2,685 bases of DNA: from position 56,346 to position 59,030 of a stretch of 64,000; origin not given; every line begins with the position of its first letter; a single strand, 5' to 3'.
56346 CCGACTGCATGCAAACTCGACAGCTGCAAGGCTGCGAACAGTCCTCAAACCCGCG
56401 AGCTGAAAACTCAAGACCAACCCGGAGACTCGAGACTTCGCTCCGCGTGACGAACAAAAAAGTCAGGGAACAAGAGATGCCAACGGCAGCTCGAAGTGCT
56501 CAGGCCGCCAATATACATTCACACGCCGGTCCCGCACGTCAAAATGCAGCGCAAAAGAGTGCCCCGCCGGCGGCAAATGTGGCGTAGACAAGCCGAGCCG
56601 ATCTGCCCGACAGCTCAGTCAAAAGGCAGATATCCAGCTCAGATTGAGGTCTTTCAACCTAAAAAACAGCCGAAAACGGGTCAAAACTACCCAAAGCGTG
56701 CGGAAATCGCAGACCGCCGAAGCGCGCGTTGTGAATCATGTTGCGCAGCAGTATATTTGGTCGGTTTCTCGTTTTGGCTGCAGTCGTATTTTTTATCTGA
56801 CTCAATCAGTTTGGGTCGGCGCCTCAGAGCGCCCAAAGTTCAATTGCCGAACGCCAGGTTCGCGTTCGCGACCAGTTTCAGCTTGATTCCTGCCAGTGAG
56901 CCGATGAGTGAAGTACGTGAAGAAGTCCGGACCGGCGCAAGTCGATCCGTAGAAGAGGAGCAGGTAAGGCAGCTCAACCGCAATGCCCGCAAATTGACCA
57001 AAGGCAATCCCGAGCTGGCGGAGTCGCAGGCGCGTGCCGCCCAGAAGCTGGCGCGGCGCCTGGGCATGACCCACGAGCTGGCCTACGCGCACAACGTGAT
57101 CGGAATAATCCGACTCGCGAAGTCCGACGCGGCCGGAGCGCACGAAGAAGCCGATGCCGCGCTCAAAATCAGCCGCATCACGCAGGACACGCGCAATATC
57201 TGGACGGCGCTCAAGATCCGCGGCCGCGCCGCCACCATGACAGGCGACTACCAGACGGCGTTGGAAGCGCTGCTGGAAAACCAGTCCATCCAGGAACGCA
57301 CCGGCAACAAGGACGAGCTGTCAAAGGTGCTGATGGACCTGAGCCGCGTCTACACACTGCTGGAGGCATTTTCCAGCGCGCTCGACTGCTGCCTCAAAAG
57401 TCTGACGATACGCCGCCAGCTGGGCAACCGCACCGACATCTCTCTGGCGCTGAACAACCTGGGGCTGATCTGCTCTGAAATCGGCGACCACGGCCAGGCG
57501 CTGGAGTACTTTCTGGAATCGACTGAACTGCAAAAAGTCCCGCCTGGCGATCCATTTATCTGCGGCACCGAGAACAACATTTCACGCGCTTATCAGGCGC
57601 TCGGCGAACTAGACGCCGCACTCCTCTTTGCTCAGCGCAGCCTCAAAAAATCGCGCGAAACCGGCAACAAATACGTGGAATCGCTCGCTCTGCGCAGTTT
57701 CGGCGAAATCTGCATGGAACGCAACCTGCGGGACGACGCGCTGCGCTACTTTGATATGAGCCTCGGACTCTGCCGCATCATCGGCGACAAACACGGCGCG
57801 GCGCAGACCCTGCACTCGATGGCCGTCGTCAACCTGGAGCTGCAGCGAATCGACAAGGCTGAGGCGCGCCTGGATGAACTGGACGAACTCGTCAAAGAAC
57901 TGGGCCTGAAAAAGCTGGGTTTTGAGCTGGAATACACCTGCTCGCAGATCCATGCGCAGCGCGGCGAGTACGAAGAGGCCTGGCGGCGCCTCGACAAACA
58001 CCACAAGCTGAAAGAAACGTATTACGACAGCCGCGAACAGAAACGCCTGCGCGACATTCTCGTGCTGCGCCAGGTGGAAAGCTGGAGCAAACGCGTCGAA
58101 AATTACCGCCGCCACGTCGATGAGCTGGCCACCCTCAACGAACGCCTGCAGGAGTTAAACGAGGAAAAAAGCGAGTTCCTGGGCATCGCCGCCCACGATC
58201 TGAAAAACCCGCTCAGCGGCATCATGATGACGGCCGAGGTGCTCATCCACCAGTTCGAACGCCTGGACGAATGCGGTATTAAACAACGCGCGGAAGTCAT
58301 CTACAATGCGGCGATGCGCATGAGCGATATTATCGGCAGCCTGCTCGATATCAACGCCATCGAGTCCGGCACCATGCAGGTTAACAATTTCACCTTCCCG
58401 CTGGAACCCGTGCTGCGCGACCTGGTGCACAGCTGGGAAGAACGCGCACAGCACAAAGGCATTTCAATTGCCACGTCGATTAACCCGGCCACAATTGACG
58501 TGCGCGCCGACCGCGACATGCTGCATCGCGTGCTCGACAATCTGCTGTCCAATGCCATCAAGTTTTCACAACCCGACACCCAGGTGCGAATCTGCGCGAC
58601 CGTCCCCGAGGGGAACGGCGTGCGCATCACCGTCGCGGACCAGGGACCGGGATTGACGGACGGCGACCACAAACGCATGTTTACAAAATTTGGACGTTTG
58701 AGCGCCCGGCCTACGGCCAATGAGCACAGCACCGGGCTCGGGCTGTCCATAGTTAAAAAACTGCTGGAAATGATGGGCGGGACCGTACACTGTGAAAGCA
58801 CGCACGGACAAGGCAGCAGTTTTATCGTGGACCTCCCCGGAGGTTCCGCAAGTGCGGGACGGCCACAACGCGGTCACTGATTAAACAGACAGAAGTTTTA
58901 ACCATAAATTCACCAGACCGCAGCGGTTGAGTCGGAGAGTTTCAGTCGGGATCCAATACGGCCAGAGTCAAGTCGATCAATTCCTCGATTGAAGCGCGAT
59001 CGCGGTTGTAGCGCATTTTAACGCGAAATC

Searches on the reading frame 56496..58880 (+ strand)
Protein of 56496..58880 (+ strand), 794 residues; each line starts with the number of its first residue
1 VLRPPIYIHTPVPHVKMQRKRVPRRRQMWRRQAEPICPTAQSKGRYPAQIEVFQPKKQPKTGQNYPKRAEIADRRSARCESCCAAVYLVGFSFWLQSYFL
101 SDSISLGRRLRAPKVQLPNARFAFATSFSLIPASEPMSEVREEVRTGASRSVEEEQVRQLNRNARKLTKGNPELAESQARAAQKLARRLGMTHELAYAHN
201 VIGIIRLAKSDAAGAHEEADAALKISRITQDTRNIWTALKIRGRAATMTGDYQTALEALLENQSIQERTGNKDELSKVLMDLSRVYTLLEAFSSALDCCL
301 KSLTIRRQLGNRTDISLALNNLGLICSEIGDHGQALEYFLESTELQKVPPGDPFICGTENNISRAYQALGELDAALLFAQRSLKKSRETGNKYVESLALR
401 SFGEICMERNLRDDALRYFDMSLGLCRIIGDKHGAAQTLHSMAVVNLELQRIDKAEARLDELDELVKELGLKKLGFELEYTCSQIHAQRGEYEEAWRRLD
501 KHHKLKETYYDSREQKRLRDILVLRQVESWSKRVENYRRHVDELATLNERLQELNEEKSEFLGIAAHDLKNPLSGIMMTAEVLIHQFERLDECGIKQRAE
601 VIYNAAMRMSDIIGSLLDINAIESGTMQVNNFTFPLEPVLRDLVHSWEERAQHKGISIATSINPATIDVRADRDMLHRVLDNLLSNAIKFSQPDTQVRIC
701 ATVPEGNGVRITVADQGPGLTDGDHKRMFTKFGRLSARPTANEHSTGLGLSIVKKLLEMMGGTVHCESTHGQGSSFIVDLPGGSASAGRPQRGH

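Call 83: search_protein_families(library=pfam, proteins=[window:56496-58880:+], max_evalue=0.0001)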
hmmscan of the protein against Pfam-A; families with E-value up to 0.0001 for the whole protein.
window:56496-58880:+ (794 aa): 8 families
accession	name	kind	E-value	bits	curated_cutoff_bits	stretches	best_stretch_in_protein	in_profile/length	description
PF02518.31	HATPase_c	-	2.1e-27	96.2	26.4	1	672-781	2-108/111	Histidine kinase-, DNA gyrase B-, and HSP90-like ATPase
PF13424.12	TPR_12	-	3.3e-24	85.3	30.1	4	295-346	22-75/77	Tetratricopeptide repeat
PF00512.31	HisKA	-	3.1e-12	46.8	26.9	1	558-625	2-66/66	His Kinase A (phospho-acceptor) domain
PF00515.34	TPR_1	-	7.8e-11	41.8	27.8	0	318-345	3-30/34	Tetratricopeptide repeat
PF07719.23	TPR_2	-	5e-09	36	27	0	317-346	2-31/34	Tetratricopeptide repeat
PF13176.12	TPR_7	-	2.5e-08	33.8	27.9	0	318-343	1-28/36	Tetratricopeptide repeat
PF13374.12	TPR_10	-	2.7e-06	27.7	27.5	0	360-388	6-34/42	Tetratricopeptide repeat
PF13181.12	TPR_8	-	1.2e-05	25.5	25.7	0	318-346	3-31/34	Tetratricopeptide repeat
